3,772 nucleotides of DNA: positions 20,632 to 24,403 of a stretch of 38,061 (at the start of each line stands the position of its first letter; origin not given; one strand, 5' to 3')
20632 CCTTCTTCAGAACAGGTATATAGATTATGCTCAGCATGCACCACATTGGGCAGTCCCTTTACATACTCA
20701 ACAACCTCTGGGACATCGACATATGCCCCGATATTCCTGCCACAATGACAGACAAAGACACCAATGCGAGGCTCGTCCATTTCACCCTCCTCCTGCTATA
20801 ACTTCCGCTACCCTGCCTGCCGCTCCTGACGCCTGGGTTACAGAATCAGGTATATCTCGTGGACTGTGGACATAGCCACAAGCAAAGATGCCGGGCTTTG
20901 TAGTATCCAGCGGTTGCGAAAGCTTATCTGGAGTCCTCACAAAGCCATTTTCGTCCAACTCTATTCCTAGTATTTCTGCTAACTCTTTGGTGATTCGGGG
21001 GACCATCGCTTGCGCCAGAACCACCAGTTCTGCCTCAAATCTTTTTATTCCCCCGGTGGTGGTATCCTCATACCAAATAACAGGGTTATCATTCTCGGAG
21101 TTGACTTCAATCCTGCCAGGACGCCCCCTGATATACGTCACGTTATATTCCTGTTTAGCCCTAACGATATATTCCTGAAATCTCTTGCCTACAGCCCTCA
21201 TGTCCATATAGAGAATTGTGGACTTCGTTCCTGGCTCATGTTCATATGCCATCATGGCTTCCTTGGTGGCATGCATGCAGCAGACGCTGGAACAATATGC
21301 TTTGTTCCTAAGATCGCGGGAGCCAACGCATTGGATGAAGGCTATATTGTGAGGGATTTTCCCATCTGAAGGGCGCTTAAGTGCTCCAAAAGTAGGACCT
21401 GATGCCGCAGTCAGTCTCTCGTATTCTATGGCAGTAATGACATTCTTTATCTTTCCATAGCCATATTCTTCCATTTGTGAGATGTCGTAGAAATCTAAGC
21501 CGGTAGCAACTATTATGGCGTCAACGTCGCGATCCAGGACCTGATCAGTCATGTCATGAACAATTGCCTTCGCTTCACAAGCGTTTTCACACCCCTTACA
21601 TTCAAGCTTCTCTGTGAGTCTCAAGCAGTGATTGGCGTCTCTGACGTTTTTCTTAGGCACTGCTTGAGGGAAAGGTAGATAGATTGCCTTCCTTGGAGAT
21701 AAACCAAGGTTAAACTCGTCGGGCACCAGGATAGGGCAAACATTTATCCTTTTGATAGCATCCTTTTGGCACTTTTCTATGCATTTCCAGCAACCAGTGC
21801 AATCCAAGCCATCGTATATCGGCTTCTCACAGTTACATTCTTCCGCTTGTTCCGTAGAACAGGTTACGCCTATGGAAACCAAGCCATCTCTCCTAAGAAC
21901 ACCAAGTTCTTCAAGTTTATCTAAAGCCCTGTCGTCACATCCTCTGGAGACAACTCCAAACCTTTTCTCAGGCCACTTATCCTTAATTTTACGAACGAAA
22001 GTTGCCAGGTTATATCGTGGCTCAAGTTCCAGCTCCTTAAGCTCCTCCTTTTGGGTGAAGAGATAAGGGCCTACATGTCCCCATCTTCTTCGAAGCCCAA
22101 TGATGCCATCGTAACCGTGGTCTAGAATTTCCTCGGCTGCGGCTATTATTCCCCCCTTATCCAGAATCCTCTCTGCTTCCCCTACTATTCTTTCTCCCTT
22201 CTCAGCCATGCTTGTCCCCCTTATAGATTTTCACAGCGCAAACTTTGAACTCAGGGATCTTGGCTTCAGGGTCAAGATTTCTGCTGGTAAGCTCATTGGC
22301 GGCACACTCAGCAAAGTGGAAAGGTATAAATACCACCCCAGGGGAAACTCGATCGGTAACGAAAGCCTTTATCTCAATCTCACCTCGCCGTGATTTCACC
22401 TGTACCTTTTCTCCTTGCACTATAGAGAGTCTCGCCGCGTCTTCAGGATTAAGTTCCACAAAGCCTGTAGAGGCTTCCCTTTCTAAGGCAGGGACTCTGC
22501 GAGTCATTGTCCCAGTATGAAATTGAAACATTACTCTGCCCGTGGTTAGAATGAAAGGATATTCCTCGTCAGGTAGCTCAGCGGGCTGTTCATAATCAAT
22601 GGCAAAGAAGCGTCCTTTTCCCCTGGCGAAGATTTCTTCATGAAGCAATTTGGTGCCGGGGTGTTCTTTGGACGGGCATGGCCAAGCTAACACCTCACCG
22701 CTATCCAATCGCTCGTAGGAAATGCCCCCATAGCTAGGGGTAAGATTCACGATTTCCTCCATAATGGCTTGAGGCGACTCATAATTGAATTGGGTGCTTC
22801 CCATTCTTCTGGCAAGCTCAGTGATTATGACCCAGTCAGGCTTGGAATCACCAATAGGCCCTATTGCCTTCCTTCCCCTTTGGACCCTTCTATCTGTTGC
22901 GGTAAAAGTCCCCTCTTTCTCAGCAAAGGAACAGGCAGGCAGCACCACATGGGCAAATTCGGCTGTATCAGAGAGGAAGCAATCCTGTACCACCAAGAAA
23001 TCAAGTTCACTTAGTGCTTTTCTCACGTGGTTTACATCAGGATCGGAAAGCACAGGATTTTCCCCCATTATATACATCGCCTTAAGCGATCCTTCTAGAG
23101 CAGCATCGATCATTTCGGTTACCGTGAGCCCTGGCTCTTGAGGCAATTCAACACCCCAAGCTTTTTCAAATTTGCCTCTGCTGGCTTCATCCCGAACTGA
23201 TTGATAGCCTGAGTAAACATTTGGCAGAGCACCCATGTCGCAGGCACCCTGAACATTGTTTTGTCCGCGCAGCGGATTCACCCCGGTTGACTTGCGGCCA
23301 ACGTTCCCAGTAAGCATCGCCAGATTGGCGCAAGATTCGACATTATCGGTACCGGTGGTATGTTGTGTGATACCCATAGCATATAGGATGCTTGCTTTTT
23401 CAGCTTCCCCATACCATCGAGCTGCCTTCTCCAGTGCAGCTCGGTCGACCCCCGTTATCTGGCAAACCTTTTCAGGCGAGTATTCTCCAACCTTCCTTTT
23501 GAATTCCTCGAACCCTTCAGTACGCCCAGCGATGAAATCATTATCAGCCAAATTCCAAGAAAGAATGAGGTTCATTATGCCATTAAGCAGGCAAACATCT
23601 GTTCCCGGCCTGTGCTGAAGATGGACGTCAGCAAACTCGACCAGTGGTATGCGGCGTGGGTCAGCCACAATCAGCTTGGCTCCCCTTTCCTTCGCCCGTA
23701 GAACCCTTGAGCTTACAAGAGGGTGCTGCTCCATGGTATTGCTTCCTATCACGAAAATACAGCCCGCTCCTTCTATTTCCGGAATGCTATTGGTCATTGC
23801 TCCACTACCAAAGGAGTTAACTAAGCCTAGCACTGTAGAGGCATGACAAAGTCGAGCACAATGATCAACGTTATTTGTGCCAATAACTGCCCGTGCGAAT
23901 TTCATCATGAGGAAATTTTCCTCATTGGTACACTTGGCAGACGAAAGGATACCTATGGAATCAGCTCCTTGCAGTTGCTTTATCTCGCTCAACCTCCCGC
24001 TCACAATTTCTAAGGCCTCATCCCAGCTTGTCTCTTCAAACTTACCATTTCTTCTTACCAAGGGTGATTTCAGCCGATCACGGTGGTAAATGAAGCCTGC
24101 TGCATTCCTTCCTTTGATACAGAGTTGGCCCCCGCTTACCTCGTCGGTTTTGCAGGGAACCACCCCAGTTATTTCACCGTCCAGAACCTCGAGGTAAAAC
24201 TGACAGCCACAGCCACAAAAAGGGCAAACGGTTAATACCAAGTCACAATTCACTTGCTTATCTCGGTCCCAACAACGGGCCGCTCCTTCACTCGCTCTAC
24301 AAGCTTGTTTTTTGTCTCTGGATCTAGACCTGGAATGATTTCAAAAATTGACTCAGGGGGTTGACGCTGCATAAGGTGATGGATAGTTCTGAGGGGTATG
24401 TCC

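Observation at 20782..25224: Reciprocal HdrA / FlxB-type chimeras bracketing a cytoplasmic formate dehydrogenase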

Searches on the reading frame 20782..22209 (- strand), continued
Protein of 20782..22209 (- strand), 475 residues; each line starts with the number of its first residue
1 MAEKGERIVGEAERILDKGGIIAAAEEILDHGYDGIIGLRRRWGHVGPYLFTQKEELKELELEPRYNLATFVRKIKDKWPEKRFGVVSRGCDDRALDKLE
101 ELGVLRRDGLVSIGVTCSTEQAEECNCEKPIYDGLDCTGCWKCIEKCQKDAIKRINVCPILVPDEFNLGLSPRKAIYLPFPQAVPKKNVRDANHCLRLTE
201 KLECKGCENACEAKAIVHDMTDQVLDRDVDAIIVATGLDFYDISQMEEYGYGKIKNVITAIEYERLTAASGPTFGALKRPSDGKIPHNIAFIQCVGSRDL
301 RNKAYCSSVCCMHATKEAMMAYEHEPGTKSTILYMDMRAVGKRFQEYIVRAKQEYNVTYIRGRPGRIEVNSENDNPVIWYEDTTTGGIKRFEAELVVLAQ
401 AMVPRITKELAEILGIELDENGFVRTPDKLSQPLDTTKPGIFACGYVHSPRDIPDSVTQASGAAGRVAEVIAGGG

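Call 65: find_encoding_contigs(protein=P0168, flank=6000, max_places=1)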
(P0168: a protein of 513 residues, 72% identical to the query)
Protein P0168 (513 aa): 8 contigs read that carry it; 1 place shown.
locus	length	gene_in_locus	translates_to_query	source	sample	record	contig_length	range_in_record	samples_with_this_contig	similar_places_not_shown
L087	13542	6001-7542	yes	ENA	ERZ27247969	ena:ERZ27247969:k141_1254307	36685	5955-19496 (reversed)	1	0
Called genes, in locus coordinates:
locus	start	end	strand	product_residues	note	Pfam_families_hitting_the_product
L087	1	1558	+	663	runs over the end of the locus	PF00890:FAD_binding_2 (weak), PF07992:Pyr_redox_2 (weak), PF12831:FAD_oxidored (weak), PF12838:Fer4_7 (weak), PF13187:Fer4_9 (weak), PF14697:Fer4_21 (weak), PF00037:Fer4, PF12837:Fer4_6 (weak), +6 more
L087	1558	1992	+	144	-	PF02662:FlpD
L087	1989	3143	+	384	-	PF13183:Fer4_8, PF12838:Fer4_7 (weak), PF13187:Fer4_9, PF13534:Fer4_17 (weak), PF02754:CCG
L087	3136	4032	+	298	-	PF00070:Pyr_redox (faint), PF00890:FAD_binding_2 (faint), PF01134:GIDA (weak), PF07992:Pyr_redox_2 (weak), PF12831:FAD_oxidored, PF13450:NAD_binding_8 (weak), PF01257:2Fe-2S_thioredx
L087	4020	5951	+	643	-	PF01257:2Fe-2S_thioredx (weak), PF01512:Complex1_51K, PF10531:SLBB (weak), PF00037:Fer4 (faint), PF10589:NADH_4Fe-4S, PF13237:Fer4_10 (weak), PF12838:Fer4_7 (weak), PF13187:Fer4_9 (weak)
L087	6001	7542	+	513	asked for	PF00111:Fer2, PF13510:Fer2_4, PF14697:Fer4_21 (weak), PF12838:Fer4_7 (weak)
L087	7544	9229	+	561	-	PF00890:FAD_binding_2 (weak), PF01266:DAO (weak), PF07992:Pyr_redox_2, PF13450:NAD_binding_8 (weak), PF00037:Fer4 (weak), PF12838:Fer4_7, PF13187:Fer4_9, PF14697:Fer4_21, +8 more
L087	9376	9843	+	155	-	PF01257:2Fe-2S_thioredx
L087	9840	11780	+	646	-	PF01512:Complex1_51K, PF10531:SLBB (weak), PF10589:NADH_4Fe-4S, PF00037:Fer4 (weak), PF13237:Fer4_10, PF14697:Fer4_21, PF12838:Fer4_7 (weak), PF13187:Fer4_9, +3 more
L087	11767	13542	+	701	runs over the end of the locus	PF13510:Fer2_4, PF10588:NADH-G_4Fe-4S_3, PF12838:Fer4_7, PF22117:Fer4_Nqo3, PF14691:Fer4_20, PF01266:DAO, PF07992:Pyr_redox_2, PF13450:NAD_binding_8, +12 more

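Call 66: find_encoding_contigs(protein=P0165, flank=6000, max_places=1)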
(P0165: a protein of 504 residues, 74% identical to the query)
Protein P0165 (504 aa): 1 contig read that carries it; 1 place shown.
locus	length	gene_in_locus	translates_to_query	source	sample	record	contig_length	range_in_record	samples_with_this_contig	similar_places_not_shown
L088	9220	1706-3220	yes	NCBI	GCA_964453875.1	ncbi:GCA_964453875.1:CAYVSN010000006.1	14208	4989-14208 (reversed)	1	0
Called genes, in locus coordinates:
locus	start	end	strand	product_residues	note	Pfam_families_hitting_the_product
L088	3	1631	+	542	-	?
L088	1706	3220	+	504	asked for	PF00111:Fer2, PF13510:Fer2_4, PF14697:Fer4_21 (weak), PF12838:Fer4_7 (weak)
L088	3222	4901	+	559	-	PF00890:FAD_binding_2 (weak), PF01266:DAO, PF07992:Pyr_redox_2, PF00037:Fer4, PF13237:Fer4_10, PF14697:Fer4_21, PF12838:Fer4_7, PF13187:Fer4_9, +6 more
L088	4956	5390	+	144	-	PF02662:FlpD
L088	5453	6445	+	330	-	PF01058:Oxidored_q6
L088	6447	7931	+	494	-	PF27537:HoxH, PF00374:NiFeSe_Hases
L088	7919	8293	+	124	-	PF01592:NifU_N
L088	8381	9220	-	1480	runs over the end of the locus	PF12831:FAD_oxidored, PF00037:Fer4 (weak), PF14691:Fer4_20, PF01266:DAO (weak), PF07992:Pyr_redox_2, PF13450:NAD_binding_8, PF07992:Pyr_redox_2, PF13450:NAD_binding_8, +20 more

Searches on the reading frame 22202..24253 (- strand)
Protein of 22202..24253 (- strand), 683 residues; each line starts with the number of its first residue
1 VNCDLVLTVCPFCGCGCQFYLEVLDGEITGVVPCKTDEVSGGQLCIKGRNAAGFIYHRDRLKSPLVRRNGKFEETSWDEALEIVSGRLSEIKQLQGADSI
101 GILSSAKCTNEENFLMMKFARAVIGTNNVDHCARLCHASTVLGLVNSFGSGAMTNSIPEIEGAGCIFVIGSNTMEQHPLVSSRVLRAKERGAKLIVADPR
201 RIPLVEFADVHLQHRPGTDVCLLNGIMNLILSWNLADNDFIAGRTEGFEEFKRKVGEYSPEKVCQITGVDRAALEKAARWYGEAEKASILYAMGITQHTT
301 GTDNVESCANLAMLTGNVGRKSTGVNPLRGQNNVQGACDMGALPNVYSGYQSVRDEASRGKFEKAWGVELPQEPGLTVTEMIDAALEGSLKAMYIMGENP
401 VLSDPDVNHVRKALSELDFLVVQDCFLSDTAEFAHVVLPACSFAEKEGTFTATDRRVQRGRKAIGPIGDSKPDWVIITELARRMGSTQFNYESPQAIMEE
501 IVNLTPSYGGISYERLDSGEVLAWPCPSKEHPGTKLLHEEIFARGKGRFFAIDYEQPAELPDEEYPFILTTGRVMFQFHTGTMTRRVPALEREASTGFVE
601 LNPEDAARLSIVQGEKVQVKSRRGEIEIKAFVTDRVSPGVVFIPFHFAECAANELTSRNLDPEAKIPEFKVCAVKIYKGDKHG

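Call 4: search_protein_families(library=pfam, proteins=[window:22202-24253:-], max_evalue=0.01)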
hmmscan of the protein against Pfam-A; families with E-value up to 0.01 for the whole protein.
window:22202-24253:- (683 aa): 3 families
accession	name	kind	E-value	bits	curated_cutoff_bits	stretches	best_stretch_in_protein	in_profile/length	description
PF00384.28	Molybdopterin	-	2.1e-82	277.4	24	1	60-482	1-352/353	Molybdopterin oxidoreductase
PF01568.27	Molydop_binding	-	2.2e-34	118.2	26.8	1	567-673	1-110/110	Molydopterin dinucleotide binding domain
PF04879.21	Molybdop_Fe4S4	-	1.1e-14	54.6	22.7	1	6-57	4-55/55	Molybdopterin oxidoreductase Fe4S4 domain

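Call 6: search_protein_families(library=ncbifam, proteins=[window:22202-24253:-], max_evalue=0.001)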
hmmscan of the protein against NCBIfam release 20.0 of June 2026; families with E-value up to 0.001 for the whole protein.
window:22202-24253:- (683 aa): 28 families (the best 25 are shown)
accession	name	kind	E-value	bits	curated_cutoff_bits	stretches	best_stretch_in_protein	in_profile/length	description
TIGR01591.1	Fdh-alpha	equivalog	3.1e-278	924.4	666.25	1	8-676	1-672/672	formate dehydrogenase subunit alpha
NF047855.1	AssmNtatRedNasC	equivalog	3.4e-177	590.8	1100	1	7-677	22-707/708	assimilatory nitrate reductase catalytic subunit NasC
NF041323.1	Nitr_red_NasA_Halo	equivalog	1.2e-109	367.7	1000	1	31-676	23-672/673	assimilatory nitrate reductase NasA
NF010055.0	PRK13532.1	equivalog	4.7e-102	342.7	904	3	8-243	45-289/830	nitrate reductase catalytic subunit NapA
TIGR01706.1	NAPA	equivalog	2.3e-99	333.9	930.55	3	8-243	45-289/830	periplasmic nitrate reductase subunit alpha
TIGR01701.1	Fdhalpha-like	subfamily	1.6e-93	314.2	582.15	1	59-676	98-741/744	FdhF/YdeP family oxidoreductase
NF041513.1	formate_DH_Act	exception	2.6e-90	303.6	1400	4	5-242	42-292/1067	formate dehydrogenase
TIGR01553.1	formate-DH-alph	equivalog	2.7e-90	303.5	814.2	4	9-246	48-305/1009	formate dehydrogenase-N subunit alpha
NF012032.0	PRK15488.1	equivalog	1.1e-60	205.5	694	2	6-489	44-532/759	thiosulfate reductase PhsA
TIGR02693.1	arsenite_ox_L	equivalog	2.7e-54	184.4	359.05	3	192-485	267-574/806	arsenate reductase (azurin) large subunit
NF005895.0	PRK07860.1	equivalog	1.3e-52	178.9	802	2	8-508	239-681/811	NADH-quinone oxidoreductase subunit G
TIGR02166.1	dmsA_ynfE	subfamily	3.2e-52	177.6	777.7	2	12-488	51-561/794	DMSO/selenate family reductase complex A subunit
TIGR01973.1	NuoG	equivalog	3.9e-47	161.3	470.05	1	8-480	217-606/606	NADH-quinone oxidoreductase subunit NuoG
TIGR00509.1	bisC_fam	subfamily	6.6e-44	150.3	1017.55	2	22-495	10-520/772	molybdopterin guanine dinucleotide-containing S/N-oxide reductase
NF007406.0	PRK09939.1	equivalog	3.8e-42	144.4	1473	1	71-421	121-487/759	acid resistance putative oxidoreductase YdeP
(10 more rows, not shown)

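Call 64: search_solved_structures(query=window:22202-24253:-, max_evalue=1e-60, show_alignments=0)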
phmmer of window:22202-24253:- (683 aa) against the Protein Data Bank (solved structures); distinct sequences matched with E-value up to 1e-60: 29.
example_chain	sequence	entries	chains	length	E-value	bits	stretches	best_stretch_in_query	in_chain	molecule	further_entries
9t1s_L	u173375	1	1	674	3.7e-239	798.6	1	1-678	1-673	formate dehydrogenase (coenzyme F420)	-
7qv7_S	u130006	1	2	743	7.7e-227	757.9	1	5-539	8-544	Hydrogen dependent carbon dioxide reductase subunit FdhF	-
7bkb_D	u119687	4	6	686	3.1e-201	673.3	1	6-678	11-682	Formate dehydrogenase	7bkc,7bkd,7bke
9wxb_B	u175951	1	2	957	4.8e-183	613.2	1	6-677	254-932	Formate dehydrogenase alpha subunit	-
1aa6_A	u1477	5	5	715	1.5e-182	611.6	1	6-676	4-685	FORMATE DEHYDROGENASE H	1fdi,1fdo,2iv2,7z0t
6tg9_A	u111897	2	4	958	9.6e-181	605.6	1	6-677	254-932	Formate dehydrogenase subunit alpha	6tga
7vw6_A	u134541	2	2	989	1.4e-173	581.9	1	6-677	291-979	Formate dehydrogenase | Tungsten-containing formate dehydrogenase alpha subunit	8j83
7e5z_A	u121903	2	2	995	1.4e-173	581.9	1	6-677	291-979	Formate dehydrogenase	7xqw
8rqz_C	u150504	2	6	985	4.2e-169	567.1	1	7-676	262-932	Probable oxidoreductase YjgC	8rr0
9gzq_A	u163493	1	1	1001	4.4e-169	567.1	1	7-676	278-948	Probable oxidoreductase YjgC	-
2jim_A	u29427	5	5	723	9.6e-116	390.8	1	7-678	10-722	PERIPLASMIC NITRATE REDUCTASE | PROTEIN (PERIPLASMIC NITRATE REDUCTASE)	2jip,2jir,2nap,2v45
2jio_A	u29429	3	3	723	1.1e-115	390.6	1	7-678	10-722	PERIPLASMIC NITRATE REDUCTASE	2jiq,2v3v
9vap_A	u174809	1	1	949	1.5e-98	334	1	6-488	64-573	Formate dehydrogenase molybdopterin-binding subunit FdhA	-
2nya_A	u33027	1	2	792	1.1e-81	278.3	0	9-242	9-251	Periplasmic nitrate reductase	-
3ml1_A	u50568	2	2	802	2.6e-77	263.8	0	9-250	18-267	Periplasmic nitrate reductase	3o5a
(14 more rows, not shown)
